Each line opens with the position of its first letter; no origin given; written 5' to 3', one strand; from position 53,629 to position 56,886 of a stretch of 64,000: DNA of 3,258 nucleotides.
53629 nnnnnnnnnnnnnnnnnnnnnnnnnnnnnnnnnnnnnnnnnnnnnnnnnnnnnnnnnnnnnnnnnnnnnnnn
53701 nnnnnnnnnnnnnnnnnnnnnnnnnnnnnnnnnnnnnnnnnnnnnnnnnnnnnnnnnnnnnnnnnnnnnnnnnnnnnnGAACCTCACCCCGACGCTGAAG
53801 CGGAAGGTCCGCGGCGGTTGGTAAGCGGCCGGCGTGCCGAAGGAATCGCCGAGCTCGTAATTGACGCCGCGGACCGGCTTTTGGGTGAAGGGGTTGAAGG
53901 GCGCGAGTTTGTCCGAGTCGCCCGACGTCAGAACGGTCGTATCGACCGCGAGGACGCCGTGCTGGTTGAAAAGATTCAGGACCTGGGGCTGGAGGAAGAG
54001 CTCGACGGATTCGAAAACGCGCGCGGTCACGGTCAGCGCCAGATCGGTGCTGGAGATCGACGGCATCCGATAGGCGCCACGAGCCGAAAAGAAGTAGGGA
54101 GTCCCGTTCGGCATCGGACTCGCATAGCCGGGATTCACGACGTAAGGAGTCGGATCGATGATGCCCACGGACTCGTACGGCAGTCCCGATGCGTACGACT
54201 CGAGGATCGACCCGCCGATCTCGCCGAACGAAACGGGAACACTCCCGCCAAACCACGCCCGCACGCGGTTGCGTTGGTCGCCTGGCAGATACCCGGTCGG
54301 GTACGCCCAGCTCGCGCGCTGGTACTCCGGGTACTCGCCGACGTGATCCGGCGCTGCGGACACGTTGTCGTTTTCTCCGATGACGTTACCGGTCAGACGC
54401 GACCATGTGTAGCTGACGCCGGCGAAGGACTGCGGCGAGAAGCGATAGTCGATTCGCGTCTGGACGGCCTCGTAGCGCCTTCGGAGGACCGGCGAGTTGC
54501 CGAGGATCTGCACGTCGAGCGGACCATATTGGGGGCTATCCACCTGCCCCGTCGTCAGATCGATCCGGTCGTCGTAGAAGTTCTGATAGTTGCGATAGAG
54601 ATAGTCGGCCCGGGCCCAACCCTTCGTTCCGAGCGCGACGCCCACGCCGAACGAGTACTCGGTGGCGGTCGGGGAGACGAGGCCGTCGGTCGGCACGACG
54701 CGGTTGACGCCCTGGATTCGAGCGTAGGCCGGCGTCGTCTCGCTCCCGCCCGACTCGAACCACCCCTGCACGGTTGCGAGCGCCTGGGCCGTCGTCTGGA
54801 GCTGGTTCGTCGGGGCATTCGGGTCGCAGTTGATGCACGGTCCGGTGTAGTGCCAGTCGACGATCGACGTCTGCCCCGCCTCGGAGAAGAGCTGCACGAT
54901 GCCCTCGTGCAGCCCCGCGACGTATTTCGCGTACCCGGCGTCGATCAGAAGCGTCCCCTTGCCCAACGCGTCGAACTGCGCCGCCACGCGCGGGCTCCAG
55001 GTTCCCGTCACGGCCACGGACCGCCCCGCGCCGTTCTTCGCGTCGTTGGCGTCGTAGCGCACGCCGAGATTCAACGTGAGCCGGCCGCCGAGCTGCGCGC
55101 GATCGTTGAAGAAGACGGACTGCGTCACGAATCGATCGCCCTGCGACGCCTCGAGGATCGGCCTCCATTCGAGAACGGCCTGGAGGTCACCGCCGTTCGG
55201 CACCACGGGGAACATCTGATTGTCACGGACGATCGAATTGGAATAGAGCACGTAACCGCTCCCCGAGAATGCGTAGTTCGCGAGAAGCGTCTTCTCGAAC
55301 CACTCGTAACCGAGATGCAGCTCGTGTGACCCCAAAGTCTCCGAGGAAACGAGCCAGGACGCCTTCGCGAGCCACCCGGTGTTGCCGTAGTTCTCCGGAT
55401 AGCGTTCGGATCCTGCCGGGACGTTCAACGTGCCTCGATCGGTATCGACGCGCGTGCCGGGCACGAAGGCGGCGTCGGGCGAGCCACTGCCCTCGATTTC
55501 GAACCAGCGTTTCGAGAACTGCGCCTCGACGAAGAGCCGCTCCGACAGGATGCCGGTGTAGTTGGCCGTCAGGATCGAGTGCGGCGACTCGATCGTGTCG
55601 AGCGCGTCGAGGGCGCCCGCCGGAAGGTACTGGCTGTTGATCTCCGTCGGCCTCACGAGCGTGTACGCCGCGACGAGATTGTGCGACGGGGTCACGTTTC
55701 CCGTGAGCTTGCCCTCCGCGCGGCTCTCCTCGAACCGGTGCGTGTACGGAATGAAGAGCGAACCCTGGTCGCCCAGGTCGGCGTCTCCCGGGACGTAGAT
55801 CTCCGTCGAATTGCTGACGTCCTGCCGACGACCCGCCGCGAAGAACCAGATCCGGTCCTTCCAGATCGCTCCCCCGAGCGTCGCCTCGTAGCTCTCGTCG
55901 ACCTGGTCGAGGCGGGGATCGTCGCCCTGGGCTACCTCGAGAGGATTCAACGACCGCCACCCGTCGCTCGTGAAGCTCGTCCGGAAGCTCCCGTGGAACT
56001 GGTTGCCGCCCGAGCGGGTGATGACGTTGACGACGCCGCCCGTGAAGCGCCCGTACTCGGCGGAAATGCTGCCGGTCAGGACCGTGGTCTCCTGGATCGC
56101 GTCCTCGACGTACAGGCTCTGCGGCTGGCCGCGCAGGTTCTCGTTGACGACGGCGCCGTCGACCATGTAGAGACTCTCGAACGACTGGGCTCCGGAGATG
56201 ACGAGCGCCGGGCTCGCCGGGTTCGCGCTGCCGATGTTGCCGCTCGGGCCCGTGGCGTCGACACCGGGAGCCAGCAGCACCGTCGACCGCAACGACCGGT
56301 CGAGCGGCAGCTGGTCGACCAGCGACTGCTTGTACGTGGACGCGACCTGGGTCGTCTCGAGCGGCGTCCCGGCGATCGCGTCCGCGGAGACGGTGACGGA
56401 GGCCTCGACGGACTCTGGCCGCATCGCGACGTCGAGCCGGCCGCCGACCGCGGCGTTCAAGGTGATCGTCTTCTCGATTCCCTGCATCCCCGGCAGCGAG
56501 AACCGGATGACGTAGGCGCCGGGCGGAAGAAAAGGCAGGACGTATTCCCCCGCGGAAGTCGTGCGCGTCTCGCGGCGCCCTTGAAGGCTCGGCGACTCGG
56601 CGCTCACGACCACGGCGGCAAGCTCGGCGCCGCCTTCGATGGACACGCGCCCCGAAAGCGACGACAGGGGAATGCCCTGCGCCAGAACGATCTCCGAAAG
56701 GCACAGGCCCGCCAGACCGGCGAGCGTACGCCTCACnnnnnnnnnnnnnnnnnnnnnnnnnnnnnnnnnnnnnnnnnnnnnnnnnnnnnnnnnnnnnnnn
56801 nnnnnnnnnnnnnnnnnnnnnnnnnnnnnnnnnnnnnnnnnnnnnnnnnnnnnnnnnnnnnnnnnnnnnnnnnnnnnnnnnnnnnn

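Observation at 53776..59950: Translationally coupled wHTH-FHA regulator -> TolB-propeller Ser/Thr kinase -> TonB-dependent-receptor-like OMP: a possible kinase-based trans-envelope signalling module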

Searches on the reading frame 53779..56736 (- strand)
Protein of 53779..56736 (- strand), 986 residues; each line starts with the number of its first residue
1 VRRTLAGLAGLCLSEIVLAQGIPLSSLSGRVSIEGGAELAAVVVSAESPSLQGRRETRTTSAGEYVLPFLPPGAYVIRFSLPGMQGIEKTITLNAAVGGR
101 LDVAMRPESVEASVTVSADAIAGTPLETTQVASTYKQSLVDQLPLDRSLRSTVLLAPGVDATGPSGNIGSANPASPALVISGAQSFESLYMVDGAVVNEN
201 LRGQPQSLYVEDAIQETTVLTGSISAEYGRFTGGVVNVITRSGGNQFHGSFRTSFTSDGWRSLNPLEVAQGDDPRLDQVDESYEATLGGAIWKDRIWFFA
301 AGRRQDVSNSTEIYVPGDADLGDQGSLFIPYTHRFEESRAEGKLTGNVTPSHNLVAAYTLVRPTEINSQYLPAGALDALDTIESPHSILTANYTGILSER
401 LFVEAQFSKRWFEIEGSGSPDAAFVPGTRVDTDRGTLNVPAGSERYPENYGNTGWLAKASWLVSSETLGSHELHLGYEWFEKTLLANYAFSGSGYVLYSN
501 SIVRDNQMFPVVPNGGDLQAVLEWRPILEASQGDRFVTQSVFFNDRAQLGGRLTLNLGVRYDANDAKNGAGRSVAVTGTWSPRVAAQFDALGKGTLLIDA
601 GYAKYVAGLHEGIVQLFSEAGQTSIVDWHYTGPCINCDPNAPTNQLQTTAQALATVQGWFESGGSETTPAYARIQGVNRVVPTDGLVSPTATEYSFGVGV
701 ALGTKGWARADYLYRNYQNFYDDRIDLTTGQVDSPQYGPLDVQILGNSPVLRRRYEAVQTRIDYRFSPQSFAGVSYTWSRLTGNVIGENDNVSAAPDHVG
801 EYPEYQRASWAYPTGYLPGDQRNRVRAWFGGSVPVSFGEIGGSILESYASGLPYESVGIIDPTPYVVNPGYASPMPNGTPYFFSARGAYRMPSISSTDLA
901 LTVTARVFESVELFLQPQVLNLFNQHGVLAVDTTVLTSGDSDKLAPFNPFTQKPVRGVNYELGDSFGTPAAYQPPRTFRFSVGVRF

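Call 10: search_protein_families(library=pfam, proteins=[window:53779-56736:-], max_evalue=0.01)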
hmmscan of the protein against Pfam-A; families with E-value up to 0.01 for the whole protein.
window:53779-56736:- (986 aa): 4 families
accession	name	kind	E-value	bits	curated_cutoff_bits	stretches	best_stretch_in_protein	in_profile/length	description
PF25183.1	OMP_b-brl_4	-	8.5e-25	87.7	30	3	336-565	153-394/838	Outer membrane beta barrel domain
PF13620.12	CarboxypepD_reg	-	5.1e-14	52.8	32.3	1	26-105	1-81/82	Carboxypeptidase regulatory-like domain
PF07715.20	Plug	-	4.5e-06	27.6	23.9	1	126-234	3-105/107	TonB-dependent Receptor Plug Domain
PF13715.12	CarbopepD_reg_2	-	0.00044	20.7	32.2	1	28-112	2-83/88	CarboxypepD_reg-like domain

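Call 18: search_protein_families(library=ncbifam, proteins=[window:53779-56736:-], max_evalue=0.01)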
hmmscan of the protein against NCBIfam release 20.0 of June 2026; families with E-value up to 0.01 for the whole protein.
window:53779-56736:- (986 aa): 7 families
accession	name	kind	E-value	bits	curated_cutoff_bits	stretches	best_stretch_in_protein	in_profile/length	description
NF010048.1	PRK13524.1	subfamily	8.4e-05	21.2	493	1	200-253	135-188/744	FepA family TonB-dependent siderophore receptor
NF010010.0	PRK13483.1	equivalog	0.00077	17.6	927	0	212-255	133-177/660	ligand-gated channel protein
NF007478.2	PRK10064.1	equivalog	0.00081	17.7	745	1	177-256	88-173/663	catecholate siderophore receptor CirA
NF041535.1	TonB_rec_PqqU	equivalog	0.00096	17.5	1200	1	212-279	101-169/676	TonB-dependent receptor PqqU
TIGR01785.1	TonB-hemin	subfamily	0.0015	17.1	316.85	0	538-592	365-426/677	TonB-dependent heme/hemoglobin receptor family protein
TIGR01786.1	TonB-hemlactrns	subfamily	0.0017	16.7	323.75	1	538-598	392-456/719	TonB-dependent hemoglobin/transferrin/lactoferrin family receptor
NF010038.0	PRK13513.1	equivalog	0.0059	15.2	942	0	212-256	135-180/659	ligand-gated channel protein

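Call 28: find_related_loci(query=window:53779-56736:-, collection=metagenome_contigs, flank=7000)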
Query window:53779-56736:- (986 aa) in metagenome_contigs; peptide patterns used: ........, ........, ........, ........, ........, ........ (x = any residue, [..] = any of these).
94 stretches matched a pattern; 57 encode a relative of the query (tblastn E <= 1e-3); 57 distinct loci.
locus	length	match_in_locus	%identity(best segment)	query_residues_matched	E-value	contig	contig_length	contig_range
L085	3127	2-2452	67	170-986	0e+0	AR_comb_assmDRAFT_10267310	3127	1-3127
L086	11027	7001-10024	43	3-986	0e+0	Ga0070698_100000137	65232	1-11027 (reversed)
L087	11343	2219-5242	43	3-986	0e+0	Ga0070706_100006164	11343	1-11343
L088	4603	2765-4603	63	1-606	0e+0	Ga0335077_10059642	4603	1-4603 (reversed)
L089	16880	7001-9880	41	11-986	0e+0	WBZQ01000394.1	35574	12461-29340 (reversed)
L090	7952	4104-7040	40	4-986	0e+0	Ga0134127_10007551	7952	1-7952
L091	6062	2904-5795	40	19-986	0e+0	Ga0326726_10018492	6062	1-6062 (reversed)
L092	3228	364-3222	39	19-986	0e+0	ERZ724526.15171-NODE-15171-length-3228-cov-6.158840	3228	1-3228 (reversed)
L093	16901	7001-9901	39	17-986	0e+0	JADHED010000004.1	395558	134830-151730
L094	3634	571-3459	39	16-983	0e+0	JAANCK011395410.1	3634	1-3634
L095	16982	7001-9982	65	1-986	0e+0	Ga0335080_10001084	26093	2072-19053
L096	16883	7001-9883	38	11-986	4e-178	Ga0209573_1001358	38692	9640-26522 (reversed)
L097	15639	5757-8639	38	11-986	1e-177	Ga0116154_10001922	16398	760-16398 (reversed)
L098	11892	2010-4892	38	11-986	1e-177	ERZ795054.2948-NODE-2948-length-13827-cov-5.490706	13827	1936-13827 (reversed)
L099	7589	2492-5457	38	1-986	2e-176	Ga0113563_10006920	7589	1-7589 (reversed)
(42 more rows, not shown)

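Call 44: search_solved_structures(query=window:53779-56736:-, max_evalue=0.01)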
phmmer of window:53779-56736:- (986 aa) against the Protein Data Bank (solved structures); distinct sequences matched with E-value up to 0.01: 0.

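Call 82: search_protein_families(library=padloc, proteins=[window:53779-56736:-], max_evalue=0.001)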
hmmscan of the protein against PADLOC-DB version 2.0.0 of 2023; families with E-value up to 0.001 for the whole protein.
window:53779-56736:- (986 aa): 0 families
